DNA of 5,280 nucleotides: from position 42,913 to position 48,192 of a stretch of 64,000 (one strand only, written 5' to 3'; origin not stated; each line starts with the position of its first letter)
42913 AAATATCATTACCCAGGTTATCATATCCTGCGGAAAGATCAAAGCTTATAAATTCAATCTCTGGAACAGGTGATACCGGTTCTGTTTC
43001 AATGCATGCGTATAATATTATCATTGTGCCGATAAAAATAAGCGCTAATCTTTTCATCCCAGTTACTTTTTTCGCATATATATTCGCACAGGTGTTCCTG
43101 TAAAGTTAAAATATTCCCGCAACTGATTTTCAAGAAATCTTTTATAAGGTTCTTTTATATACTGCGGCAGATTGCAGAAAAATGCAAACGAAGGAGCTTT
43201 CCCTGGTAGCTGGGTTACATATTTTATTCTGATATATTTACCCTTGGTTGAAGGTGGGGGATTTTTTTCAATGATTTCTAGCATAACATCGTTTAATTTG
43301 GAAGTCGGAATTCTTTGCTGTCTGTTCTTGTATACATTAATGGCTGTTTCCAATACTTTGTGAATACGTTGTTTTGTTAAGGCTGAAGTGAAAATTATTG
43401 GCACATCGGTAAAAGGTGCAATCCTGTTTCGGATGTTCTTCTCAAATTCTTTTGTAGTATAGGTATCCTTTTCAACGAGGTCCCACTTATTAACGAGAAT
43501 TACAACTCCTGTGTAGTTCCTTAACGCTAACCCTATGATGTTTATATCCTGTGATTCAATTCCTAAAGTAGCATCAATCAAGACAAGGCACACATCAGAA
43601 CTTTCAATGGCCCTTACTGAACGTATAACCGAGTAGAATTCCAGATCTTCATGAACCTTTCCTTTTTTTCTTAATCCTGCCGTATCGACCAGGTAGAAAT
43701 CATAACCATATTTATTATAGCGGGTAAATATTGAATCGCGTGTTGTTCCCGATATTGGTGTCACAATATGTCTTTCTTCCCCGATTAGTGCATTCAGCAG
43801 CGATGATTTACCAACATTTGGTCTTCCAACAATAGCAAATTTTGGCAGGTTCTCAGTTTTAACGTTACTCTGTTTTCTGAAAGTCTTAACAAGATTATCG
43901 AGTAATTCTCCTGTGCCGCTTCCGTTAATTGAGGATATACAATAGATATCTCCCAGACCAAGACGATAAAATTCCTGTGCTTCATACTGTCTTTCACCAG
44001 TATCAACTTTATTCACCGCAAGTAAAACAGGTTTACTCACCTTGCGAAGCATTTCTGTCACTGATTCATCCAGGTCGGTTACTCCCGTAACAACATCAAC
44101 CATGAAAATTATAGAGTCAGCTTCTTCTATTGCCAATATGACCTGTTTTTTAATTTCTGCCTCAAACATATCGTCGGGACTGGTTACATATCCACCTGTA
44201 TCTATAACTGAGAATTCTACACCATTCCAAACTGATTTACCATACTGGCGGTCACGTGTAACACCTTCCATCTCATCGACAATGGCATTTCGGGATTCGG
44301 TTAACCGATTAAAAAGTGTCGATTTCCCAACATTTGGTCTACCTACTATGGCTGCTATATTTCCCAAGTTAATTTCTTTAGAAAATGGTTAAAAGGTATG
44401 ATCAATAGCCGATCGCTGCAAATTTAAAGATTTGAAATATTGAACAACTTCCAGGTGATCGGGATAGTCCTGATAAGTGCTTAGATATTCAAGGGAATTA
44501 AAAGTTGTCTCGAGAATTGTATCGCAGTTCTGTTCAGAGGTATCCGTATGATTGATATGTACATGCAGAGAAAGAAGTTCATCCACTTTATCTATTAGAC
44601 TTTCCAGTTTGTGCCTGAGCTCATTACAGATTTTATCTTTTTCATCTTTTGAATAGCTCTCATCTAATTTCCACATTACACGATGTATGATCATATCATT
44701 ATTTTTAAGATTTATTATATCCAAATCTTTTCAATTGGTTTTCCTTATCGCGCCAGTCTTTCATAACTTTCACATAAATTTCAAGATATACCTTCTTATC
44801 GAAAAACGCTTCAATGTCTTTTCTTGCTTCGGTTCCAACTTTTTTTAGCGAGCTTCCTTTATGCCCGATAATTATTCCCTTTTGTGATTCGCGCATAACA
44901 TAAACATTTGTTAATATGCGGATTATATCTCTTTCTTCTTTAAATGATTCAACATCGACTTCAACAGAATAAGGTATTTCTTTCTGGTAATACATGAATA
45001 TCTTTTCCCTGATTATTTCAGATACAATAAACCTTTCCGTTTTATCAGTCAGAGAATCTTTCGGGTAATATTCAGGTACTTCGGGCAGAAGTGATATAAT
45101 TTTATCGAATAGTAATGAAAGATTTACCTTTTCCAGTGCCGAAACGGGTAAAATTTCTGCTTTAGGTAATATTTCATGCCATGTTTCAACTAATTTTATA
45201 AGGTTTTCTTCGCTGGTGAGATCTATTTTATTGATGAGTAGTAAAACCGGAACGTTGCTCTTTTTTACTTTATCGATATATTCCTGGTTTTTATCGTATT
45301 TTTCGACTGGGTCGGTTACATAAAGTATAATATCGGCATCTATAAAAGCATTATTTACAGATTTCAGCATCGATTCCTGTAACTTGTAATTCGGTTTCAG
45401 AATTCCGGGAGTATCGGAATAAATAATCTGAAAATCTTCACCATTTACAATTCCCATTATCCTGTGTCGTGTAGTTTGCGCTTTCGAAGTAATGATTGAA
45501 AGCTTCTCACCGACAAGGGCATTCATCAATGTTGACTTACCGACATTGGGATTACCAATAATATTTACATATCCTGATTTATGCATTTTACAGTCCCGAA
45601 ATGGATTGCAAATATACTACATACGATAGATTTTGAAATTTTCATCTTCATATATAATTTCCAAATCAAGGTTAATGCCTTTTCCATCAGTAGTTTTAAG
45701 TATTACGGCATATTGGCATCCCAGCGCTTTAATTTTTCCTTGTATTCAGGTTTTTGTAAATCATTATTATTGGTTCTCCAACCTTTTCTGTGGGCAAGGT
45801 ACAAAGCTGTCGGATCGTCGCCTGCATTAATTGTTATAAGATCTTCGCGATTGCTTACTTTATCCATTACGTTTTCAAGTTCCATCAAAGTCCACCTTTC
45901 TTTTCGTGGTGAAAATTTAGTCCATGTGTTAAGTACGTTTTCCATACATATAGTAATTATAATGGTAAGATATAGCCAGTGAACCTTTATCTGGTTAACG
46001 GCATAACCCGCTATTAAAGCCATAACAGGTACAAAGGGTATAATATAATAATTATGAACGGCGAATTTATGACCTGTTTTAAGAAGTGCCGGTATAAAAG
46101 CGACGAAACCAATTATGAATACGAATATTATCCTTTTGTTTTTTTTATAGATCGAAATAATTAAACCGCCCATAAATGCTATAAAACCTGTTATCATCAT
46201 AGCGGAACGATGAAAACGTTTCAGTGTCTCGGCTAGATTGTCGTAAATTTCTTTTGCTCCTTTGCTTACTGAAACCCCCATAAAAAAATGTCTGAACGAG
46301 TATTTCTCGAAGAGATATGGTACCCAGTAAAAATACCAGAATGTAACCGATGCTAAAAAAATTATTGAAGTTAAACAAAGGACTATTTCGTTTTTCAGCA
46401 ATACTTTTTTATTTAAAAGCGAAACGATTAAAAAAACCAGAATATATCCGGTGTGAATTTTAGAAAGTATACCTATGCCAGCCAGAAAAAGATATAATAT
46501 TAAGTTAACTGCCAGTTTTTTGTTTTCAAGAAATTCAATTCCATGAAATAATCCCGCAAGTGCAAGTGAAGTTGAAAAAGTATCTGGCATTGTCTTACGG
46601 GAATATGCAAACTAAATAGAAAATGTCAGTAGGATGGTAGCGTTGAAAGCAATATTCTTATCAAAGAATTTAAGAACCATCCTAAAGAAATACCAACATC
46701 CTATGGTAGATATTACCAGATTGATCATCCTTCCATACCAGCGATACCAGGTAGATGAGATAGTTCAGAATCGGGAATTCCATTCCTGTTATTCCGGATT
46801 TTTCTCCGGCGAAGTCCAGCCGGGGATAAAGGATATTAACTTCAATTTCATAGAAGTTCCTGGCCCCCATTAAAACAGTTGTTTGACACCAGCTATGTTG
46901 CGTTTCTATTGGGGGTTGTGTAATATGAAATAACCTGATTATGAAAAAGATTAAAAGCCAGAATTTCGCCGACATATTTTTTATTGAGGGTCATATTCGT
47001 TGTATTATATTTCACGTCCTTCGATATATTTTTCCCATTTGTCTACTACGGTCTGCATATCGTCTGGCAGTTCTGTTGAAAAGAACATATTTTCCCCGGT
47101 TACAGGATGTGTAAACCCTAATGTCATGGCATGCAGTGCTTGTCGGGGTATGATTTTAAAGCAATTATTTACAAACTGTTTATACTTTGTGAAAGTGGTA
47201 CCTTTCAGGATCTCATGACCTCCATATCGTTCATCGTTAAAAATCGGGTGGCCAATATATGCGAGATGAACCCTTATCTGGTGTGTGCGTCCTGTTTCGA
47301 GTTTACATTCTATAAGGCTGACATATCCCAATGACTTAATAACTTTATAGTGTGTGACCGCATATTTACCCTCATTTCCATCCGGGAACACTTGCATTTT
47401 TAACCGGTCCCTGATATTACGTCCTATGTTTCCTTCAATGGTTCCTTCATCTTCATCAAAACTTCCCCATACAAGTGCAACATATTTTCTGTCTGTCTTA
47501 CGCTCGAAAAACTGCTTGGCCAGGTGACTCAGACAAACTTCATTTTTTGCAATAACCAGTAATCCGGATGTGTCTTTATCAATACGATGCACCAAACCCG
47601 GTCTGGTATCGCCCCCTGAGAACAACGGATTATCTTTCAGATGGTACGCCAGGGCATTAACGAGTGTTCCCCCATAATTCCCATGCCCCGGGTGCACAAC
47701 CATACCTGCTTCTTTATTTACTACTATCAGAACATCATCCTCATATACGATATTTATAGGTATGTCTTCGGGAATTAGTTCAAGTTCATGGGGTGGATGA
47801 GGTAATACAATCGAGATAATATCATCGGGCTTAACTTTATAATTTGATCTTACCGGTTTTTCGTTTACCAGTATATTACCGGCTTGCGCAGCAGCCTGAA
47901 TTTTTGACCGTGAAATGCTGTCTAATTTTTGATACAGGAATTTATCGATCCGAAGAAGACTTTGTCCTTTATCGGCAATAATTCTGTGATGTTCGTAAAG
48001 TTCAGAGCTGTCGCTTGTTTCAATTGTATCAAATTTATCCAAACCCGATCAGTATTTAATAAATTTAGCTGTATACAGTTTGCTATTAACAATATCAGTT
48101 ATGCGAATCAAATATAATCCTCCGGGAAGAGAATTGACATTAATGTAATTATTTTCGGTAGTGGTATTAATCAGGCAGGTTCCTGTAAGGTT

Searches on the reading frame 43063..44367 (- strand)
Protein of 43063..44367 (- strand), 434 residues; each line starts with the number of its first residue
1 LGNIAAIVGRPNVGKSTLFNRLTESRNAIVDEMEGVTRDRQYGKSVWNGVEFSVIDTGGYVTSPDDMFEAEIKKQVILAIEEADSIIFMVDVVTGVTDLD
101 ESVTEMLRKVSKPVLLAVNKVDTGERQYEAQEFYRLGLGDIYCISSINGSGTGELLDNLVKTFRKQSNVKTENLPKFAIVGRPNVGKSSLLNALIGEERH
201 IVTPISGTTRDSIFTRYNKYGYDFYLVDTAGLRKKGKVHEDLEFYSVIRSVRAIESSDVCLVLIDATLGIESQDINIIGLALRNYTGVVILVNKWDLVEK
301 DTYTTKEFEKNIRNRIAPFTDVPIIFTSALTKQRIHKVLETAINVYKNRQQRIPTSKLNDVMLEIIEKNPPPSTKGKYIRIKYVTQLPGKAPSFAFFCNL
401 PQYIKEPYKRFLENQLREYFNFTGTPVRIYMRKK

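Call 58: search_protein_families(library=pfam, proteins=[window:43063-44367:-], max_evalue=0.00001)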
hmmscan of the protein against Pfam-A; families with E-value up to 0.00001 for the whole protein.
window:43063-44367:- (434 aa): 12 families
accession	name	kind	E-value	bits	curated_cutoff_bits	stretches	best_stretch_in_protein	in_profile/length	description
PF01926.29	MMR_HSR1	-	6e-56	187.9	21.9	2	6-120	3-113/113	50S ribosome-binding GTPase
PF14714.11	KH_dom-like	-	4.3e-33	113.9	27.3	1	352-432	1-81/81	KH-domain-like of EngA bacterial GTPase enzymes, C-terminal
PF02421.24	FeoB_N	-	5.5e-28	97.9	27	2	5-127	3-121/156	Ferrous iron transport protein B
PF00009.33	GTP_EFTU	-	1e-26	94.1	26.5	2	206-346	53-186/188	Elongation factor Tu GTP binding domain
PF03193.22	RsgA_GTPase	-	4.6e-13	49.8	30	0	113-234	55-170/174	RsgA GTPase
PF04548.22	AIG1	-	1.9e-11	44.1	27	1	7-110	5-110/212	AIG1 family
PF00350.29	Dynamin_N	-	7.8e-09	36.2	27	0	178-205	2-29/168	Dynamin family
PF00071.28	Ras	-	1.8e-07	31.3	21.6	0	176-344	1-158/162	Ras family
PF09439.16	SRPRB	-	2.9e-07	30.5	25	0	6-111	7-100/178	Signal recognition particle receptor beta subunit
PF02492.25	cobW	-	2.7e-06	27.5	20.7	0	40-127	81-159/180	CobW/HypB/UreG, nucleotide-binding domain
PF00005.33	ABC_tran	-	3.2e-06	28.2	25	0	170-200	7-37/137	ABC transporter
PF08477.19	Roc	-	5.9e-06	26.9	27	0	176-239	1-73/119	Ras of Complex, Roc, domain of DAPkinase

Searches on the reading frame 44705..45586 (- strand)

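Call 58: search_protein_families(library=pfam, proteins=[window:44705-45586:-], max_evalue=0.00001)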
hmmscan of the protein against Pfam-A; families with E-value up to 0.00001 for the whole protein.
window:44705-45586:- (293 aa): 9 families
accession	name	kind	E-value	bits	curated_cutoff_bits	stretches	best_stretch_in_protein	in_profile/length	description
PF01926.29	MMR_HSR1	-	1e-25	90.5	21.9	1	7-120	2-113/113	50S ribosome-binding GTPase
PF07650.23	KH_2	-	1.4e-20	73.4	22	1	203-279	1-78/78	KH domain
PF02421.24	FeoB_N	-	7.6e-11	42.2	27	1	7-162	3-155/156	Ferrous iron transport protein B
PF00009.33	GTP_EFTU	-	1.1e-10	41.9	26.5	1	32-168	55-187/188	Elongation factor Tu GTP binding domain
PF10662.15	PduV-EutP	-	1.2e-09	38.6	21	1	8-162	5-140/143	Ethanolamine utilisation - propanediol utilisation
PF00350.29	Dynamin_N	-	2.4e-07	31.4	27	0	8-40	2-33/168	Dynamin family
PF03193.22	RsgA_GTPase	-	2.9e-07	30.9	30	0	6-65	108-171/174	RsgA GTPase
PF02492.25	cobW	-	5.1e-06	26.6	20.7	0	48-146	79-179/180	CobW/HypB/UreG, nucleotide-binding domain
PF00071.28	Ras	-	6.4e-06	26.3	21.6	0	9-165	4-158/162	Ras family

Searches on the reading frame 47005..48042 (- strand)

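Call 58: search_protein_families(library=pfam, proteins=[window:47005-48042:-], max_evalue=0.00001)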
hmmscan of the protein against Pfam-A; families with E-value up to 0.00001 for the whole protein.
window:47005-48042:- (345 aa): 2 families
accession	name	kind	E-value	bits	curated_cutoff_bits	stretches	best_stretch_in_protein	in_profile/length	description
PF00849.27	PseudoU_synth_2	-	6.4e-34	117.8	26.8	1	105-261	2-151/152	RNA pseudouridylate synthase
PF01479.30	S4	-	1.4e-10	41.1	22.8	1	31-76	2-48/48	S4 domain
